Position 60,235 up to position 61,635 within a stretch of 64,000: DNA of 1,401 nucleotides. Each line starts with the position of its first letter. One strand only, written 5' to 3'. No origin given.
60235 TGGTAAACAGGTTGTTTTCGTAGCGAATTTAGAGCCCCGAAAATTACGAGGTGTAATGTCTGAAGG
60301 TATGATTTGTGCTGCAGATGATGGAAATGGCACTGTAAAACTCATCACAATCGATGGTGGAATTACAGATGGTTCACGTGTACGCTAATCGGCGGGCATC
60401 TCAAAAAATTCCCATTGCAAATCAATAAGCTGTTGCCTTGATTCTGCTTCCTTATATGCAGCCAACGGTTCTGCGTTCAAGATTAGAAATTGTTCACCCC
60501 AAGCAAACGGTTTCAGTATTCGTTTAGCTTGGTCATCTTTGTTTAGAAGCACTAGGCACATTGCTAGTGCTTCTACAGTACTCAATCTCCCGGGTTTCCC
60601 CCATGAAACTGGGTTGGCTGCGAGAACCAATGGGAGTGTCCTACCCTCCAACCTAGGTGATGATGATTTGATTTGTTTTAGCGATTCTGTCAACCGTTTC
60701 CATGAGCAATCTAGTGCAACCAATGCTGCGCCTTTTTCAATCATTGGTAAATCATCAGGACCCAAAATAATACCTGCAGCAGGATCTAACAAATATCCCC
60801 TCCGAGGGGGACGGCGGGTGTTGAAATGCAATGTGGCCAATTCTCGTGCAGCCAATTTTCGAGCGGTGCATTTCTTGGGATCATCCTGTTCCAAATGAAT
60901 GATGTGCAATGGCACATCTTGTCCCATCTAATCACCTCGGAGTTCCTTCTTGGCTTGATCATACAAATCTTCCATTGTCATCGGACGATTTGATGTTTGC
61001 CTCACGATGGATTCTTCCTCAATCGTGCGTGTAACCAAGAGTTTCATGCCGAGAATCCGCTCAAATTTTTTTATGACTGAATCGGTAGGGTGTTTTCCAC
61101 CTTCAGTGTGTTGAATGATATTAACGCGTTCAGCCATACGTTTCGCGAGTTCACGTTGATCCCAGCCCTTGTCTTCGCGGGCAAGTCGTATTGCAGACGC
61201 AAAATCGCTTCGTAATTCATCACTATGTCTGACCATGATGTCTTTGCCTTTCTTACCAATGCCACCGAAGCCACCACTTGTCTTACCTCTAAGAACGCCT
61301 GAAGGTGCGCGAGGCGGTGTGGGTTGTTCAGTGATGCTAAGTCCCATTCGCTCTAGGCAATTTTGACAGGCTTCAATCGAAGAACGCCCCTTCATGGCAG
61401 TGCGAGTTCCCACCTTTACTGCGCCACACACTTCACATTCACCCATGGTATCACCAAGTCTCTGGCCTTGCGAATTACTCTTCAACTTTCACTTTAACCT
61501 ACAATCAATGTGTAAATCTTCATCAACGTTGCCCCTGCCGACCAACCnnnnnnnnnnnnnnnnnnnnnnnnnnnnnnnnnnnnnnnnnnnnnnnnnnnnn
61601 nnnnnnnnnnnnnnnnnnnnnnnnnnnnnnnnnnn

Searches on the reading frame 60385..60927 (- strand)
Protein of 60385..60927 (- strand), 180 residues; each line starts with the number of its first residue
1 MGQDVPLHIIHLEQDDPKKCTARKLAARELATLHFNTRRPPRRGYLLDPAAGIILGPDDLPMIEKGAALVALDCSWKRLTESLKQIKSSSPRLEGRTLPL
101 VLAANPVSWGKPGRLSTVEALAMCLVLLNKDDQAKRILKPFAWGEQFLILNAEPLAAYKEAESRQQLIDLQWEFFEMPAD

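Call 58: search_protein_families(library=pfam, proteins=[window:60385-60927:-], max_evalue=0.0001)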
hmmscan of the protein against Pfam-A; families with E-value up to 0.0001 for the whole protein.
window:60385-60927:- (180 aa): 2 families
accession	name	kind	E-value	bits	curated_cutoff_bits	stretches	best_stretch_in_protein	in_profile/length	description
PF04034.18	Ribo_biogen_C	-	3.7e-33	114.4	29.9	1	46-174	2-126/127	Ribosome biogenesis protein, C-terminal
PF04068.21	Fer4_RLI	-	2.4e-08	34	23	1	5-33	1-29/35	Possible Fer4-like domain in RNase L inhibitor, RLI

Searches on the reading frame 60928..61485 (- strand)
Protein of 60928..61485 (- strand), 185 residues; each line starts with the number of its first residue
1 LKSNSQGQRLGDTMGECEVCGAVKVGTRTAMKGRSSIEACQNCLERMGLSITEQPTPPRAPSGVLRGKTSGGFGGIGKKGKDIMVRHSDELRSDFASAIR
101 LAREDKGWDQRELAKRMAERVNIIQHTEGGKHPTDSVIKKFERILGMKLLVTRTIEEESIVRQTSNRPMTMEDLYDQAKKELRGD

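Call 27: search_protein_families(library=pfam, proteins=[window:60928-61485:-], max_evalue=0.001)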
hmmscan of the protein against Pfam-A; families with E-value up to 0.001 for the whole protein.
window:60928-61485:- (185 aa): 1 family
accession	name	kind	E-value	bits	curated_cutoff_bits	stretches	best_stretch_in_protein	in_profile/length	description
PF01381.28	HTH_3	-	7.4e-05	23.1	23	1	99-149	1-52/55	Helix-turn-helix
